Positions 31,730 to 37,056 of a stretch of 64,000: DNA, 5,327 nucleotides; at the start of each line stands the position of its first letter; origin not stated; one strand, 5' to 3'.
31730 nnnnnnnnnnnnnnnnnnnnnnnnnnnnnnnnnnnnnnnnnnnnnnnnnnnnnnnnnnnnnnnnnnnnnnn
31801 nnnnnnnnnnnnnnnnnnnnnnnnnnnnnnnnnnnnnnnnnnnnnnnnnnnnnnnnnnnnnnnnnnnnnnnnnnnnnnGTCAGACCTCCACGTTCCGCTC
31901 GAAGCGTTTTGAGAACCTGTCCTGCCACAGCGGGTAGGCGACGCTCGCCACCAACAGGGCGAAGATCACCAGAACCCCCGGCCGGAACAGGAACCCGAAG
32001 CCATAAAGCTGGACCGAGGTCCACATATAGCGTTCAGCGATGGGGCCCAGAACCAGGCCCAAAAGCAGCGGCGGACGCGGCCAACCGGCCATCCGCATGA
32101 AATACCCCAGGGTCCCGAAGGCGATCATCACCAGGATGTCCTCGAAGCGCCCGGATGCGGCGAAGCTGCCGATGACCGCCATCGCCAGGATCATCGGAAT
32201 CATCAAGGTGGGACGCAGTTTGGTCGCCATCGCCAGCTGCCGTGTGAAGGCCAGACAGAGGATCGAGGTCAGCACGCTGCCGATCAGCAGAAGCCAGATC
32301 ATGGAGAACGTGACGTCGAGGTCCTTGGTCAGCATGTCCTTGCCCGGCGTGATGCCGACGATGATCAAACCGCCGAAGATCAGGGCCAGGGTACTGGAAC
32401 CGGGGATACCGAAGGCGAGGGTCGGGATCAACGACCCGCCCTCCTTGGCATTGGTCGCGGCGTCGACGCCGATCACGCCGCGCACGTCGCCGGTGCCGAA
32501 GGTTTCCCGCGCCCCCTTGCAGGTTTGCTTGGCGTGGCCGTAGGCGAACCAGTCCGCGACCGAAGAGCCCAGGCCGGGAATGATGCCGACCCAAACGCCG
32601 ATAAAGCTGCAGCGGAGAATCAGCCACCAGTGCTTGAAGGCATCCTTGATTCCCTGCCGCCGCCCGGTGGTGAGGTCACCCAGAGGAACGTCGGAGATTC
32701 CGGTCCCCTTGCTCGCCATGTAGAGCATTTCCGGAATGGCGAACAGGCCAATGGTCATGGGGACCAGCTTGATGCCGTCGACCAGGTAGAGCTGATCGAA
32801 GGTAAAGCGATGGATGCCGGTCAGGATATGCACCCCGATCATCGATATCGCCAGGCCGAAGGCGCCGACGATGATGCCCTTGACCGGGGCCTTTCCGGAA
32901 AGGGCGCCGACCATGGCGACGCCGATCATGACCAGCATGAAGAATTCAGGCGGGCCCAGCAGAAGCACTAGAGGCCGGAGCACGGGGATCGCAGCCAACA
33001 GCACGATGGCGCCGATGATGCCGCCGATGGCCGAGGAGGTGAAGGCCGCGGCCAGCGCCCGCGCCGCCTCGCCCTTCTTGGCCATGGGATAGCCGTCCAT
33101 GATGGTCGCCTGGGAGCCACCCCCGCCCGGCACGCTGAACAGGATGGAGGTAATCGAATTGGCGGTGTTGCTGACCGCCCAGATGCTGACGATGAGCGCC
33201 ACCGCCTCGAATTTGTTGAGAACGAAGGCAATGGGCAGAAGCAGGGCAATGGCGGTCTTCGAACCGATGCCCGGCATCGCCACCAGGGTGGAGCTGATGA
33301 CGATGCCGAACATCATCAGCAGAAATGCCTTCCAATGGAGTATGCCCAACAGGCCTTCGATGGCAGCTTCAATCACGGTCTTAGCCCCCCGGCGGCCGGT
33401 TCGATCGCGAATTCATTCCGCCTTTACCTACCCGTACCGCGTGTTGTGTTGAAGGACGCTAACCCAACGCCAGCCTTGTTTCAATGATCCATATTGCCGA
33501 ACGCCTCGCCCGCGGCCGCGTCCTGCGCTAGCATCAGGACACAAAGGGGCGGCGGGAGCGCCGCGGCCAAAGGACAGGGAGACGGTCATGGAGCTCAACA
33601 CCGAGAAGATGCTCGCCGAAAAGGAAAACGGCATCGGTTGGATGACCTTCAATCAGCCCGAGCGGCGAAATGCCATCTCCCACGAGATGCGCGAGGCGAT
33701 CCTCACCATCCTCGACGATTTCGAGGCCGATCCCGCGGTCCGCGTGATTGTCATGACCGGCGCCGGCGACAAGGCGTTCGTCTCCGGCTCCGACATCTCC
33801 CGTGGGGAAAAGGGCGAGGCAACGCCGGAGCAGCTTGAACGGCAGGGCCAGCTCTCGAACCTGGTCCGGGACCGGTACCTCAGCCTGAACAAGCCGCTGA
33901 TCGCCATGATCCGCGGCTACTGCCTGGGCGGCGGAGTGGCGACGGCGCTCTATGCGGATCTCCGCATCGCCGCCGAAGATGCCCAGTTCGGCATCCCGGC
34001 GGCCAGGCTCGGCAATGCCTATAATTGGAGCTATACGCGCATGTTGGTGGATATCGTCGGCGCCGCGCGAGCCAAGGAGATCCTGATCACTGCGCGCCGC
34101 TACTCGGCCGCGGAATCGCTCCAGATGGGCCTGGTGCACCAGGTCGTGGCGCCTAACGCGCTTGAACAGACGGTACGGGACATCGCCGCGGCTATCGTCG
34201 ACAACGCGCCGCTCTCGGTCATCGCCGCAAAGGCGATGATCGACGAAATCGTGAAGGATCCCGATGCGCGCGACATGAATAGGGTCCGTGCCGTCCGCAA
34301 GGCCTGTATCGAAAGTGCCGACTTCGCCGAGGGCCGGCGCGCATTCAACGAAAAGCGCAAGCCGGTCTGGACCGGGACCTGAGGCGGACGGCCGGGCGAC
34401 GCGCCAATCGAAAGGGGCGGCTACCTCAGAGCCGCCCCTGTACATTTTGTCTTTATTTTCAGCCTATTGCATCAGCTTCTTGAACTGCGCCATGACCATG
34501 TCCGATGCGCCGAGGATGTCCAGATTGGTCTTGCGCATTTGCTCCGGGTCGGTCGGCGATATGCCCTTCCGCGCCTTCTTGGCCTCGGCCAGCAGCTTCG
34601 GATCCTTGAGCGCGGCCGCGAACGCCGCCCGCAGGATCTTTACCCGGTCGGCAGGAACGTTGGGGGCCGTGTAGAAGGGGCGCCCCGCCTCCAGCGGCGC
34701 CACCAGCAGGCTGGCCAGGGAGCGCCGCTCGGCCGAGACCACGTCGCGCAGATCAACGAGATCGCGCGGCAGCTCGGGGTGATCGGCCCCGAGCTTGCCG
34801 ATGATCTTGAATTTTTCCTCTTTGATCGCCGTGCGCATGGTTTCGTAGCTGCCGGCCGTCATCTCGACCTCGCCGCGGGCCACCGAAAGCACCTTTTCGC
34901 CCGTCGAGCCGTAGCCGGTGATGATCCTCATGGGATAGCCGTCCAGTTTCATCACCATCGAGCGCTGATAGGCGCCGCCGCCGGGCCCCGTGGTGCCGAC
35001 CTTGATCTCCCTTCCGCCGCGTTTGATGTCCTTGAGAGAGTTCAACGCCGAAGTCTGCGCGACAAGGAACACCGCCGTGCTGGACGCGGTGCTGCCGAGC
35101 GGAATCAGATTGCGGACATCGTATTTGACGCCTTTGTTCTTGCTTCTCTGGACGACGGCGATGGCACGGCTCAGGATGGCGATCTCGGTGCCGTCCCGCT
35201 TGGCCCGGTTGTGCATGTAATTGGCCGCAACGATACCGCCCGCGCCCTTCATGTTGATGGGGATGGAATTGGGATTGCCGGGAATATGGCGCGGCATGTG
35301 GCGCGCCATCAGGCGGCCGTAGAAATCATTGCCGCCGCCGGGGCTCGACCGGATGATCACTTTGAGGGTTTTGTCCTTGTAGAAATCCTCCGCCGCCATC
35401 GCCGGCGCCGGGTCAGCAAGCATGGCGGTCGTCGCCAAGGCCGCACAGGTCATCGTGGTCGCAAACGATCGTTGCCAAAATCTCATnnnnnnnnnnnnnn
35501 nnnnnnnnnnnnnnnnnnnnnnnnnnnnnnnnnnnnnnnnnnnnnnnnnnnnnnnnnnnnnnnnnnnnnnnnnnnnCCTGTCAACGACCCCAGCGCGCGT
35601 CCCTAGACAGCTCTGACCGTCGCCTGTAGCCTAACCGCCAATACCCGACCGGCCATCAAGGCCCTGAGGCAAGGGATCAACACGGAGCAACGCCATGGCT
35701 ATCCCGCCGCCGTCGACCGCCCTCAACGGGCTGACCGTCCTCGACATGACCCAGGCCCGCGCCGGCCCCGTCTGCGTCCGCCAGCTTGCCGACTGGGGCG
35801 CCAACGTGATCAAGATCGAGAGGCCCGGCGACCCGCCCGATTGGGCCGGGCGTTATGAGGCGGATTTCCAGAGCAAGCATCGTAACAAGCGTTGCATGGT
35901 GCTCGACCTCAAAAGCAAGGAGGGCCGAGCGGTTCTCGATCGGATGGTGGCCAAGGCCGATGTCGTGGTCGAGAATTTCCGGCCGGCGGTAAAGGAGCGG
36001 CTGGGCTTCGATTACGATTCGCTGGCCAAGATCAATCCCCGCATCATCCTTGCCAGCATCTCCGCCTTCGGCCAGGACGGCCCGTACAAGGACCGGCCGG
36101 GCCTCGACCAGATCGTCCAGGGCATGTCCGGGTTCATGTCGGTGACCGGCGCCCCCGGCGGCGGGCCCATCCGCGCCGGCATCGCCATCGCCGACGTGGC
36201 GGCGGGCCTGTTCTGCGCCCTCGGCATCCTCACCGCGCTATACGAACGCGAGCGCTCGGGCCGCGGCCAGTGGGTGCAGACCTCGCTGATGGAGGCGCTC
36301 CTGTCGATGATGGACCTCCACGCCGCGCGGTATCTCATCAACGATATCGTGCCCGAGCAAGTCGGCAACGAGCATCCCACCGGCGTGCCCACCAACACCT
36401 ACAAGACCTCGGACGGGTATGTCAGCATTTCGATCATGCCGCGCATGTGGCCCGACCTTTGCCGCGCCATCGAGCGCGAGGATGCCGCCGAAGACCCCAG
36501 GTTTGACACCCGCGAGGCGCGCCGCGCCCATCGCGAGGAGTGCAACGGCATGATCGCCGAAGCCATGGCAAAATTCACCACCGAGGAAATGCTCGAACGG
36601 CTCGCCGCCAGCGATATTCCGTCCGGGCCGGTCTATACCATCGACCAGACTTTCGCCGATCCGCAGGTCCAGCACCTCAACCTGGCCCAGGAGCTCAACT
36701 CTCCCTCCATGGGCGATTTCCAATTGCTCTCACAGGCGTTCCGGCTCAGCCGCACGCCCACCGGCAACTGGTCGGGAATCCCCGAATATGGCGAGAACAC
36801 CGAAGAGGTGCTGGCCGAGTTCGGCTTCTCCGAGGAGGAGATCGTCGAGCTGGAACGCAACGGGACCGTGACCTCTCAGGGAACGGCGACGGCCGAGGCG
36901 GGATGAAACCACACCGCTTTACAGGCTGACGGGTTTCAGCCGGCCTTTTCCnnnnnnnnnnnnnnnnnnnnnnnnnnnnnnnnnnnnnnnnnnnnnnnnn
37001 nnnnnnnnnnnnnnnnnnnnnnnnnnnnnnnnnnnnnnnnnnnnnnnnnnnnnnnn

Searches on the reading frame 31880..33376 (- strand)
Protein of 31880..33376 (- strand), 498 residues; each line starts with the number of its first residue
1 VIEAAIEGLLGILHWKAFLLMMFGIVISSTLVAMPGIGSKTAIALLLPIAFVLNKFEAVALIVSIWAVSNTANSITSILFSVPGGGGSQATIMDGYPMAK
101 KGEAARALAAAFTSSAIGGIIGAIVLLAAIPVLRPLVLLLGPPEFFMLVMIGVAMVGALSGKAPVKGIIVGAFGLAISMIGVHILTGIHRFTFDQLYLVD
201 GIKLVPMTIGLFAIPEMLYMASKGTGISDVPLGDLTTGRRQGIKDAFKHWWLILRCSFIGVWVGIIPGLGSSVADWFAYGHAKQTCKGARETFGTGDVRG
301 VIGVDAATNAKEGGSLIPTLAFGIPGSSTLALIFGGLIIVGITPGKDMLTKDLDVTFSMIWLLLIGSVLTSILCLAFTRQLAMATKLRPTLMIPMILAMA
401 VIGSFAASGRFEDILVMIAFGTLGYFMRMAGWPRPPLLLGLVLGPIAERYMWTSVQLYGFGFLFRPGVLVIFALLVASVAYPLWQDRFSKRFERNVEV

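Call 19: search_protein_families(library=pfam, proteins=[window:31880-33376:-], max_evalue=0.001)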
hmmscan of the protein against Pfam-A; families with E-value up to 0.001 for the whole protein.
window:31880-33376:- (498 aa): 1 family
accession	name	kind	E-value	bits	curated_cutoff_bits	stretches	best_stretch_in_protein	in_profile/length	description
PF01970.21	TctA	-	9.4e-120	400.5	28.9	1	19-439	2-423/423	Tripartite tricarboxylate transporter TctA family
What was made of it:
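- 31880..33376 (-): tctA (498 aa), large membrane subunit, first gene of the tctA-tctB-P1 run. Pfam TctA E 9.4e-120 (call 19).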

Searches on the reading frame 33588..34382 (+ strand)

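Call 19: search_protein_families(library=pfam, proteins=[window:33588-34382:+], max_evalue=0.001)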
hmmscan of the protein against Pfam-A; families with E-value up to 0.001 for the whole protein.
window:33588-34382:+ (264 aa): 2 families
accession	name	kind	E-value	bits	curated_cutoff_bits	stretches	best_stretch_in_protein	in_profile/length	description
PF00378.25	ECH_1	-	3.4e-58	197.4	27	1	11-263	1-250/251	Enoyl-CoA hydratase/isomerase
PF16113.10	ECH_2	-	5.3e-29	102.2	27.2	1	16-201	1-186/335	Enoyl-CoA hydratase/isomerase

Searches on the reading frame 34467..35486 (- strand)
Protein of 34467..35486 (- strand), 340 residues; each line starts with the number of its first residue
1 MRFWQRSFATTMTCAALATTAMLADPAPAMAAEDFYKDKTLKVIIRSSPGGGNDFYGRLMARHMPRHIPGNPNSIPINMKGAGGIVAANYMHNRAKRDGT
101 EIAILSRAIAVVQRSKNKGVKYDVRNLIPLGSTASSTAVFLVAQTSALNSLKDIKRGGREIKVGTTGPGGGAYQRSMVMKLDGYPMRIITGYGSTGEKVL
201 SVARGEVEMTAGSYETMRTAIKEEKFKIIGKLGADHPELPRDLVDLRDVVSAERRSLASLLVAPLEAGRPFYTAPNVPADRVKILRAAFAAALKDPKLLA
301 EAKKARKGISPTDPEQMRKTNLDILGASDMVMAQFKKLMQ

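Call 4: search_protein_families(library=pfam, proteins=[window:34467-35486:-], max_evalue=1)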
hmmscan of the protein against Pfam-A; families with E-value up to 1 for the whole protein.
window:34467-35486:- (340 aa): 3 families
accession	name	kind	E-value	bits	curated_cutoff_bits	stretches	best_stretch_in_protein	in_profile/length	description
PF12974.12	Phosphonate-bd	-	5.6e-06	26.3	27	1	92-315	43-240/242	ABC transporter, phosphonate, periplasmic substrate-binding protein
PF03401.19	TctC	-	0.00012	22.2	27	1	78-236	21-182/274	Tripartite tricarboxylate transporter family receptor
PF00288.32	GHMP_kinases_N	-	0.026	15.2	22.3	1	105-153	3-51/87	GHMP kinases N terminal domain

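Call 54: search_protein_families(library=ncbifam, proteins=[window:34467-35486:-], max_evalue=0.1)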
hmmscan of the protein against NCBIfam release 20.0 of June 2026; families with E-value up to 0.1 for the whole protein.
window:34467-35486:- (340 aa): 2 families
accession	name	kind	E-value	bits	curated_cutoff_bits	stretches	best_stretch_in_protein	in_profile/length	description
TIGR02122.1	TRAP_TAXI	subfamily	0.0088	14.9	84.35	1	18-180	9-162/320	TAXI family TRAP transporter solute-binding subunit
NF003036.0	PRK03926.1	equivalog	0.0094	15.1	403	1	93-155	48-111/302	mevalonate kinase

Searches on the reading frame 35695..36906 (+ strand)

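Call 19: search_protein_families(library=pfam, proteins=[window:35695-36906:+], max_evalue=0.001)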
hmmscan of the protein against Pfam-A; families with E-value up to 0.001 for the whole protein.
window:35695-36906:+ (403 aa): 1 family
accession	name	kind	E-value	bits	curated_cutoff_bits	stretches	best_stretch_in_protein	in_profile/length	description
PF02515.22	CoA_transf_3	-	3.9e-119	398.5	23.3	1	10-369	1-366/366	CoA-transferase family III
